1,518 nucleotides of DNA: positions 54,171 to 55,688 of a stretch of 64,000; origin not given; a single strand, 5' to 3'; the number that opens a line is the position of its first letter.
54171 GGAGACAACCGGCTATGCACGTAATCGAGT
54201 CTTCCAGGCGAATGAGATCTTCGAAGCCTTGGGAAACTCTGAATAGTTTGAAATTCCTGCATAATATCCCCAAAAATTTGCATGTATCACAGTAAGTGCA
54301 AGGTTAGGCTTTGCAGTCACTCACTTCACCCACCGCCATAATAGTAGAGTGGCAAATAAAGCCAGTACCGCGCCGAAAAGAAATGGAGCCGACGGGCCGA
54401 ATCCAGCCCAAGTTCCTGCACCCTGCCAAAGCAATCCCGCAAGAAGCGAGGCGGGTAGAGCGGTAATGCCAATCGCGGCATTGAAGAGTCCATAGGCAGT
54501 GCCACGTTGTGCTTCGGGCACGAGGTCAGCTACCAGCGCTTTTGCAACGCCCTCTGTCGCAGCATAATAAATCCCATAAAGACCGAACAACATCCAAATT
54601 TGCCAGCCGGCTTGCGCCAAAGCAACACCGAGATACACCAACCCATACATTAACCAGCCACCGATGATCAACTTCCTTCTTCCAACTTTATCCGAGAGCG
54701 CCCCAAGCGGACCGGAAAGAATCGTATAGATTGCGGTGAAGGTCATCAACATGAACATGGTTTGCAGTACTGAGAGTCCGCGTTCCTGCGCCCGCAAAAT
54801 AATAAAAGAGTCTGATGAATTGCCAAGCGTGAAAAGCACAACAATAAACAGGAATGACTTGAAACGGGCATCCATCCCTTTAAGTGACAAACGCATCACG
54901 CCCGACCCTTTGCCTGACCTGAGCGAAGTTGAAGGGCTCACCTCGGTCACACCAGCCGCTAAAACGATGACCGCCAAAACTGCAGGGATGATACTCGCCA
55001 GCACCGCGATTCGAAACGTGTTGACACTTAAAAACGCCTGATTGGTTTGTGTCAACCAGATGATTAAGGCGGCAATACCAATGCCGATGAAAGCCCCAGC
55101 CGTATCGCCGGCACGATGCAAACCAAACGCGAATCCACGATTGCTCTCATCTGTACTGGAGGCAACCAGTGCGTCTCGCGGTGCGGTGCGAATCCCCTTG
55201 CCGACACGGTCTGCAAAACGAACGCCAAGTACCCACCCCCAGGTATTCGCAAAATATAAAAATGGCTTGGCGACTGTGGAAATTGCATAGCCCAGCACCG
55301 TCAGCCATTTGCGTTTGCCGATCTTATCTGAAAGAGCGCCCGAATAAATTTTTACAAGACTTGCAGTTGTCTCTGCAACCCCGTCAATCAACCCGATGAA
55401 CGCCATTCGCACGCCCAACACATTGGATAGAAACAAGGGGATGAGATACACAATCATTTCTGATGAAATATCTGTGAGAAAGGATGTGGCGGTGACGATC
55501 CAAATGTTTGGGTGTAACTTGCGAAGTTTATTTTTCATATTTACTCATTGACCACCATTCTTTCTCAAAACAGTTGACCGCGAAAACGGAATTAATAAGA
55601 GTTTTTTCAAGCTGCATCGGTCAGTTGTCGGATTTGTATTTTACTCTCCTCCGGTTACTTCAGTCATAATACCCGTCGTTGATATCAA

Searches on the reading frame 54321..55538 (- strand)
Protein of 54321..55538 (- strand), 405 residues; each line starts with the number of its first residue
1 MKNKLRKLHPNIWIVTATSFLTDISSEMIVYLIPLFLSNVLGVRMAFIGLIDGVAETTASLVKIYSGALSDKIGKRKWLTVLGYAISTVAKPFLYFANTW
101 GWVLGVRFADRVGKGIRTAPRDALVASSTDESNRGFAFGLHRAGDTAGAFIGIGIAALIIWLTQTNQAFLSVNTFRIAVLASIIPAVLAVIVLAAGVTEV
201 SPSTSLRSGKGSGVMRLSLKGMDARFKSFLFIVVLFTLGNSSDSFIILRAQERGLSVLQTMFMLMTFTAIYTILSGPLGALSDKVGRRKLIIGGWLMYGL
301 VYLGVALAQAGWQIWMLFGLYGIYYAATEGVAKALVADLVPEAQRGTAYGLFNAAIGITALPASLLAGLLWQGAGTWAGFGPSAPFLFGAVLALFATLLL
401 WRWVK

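Call 23: search_protein_families(library=ncbifam, proteins=[window:54321-55538:-])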
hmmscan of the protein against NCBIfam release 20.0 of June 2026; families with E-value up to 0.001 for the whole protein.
window:54321-55538:- (405 aa): 17 families
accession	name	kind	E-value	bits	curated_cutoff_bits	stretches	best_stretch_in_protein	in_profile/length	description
TIGR00880.1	2_A_01_02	superfamily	7.3e-18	65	131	2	263-404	2-138/141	multidrug resistance protein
TIGR00883.1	2A0106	subfamily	7.2e-14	51.7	443.45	2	123-377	119-385/400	metabolite/H+ symporter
TIGR00881.1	2A0104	subfamily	6.1e-12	45.3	407.75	2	254-399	26-166/379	phosphoglycerate transporter protein PgtP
NF012174.0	tet_MFS_A_B_C_D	equivalog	1.1e-09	37.7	475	1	263-399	45-173/382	Tet(A)/Tet(B)/Tet(C) family tetracycline efflux MFS transporter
NF045486.1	tet_MFS_30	exception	6.1e-09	35.6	730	1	261-391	44-166/392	tetracycline efflux MFS transporter Tet(30)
NF008650.1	PRK11646.1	equivalog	1.1e-08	34.5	469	1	29-188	29-184/400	multidrug efflux MFS transporter MdtH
NF045684.1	tet_MFS_65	exception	4.9e-08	32.6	800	1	264-394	40-163/383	tetracycline efflux MFS transporter Tet(65)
TIGR00893.1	2A0114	subfamily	4.9e-08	32.3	395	1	254-404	25-169/399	D-galactonate transporter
NF053757.1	BclibactTpBcbE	equivalog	1.7e-07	30.5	600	1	232-343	10-127/394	bacillibactin exporter BcbE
NF049980.1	SfMCT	equivalog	3.3e-07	29.3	320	1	42-377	33-368/378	L-lactate MFS transporter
TIGR00895.1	2A0115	subfamily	3.6e-07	29.4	418.55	1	278-404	72-192/398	aromatic acid/H+ symport family MFS transporter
NF008654.0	PRK11652.1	equivalog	1.8e-06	27.1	479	1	264-404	46-184/397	multidrug efflux MFS transporter EmrD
NF040856.1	FexB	exception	7e-06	25.1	950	1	227-382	272-432/469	chloramphenicol/florfenicol efflux MFS transporter FexB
NF007077.0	PRK09528.1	subfamily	0.00024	19.7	429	1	8-97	9-98/421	galactoside permease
TIGR00710.1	efflux_Bcr_CflA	subfamily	0.00034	20.2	200.9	1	276-371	58-153/385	Bcr/CflA family efflux MFS transporter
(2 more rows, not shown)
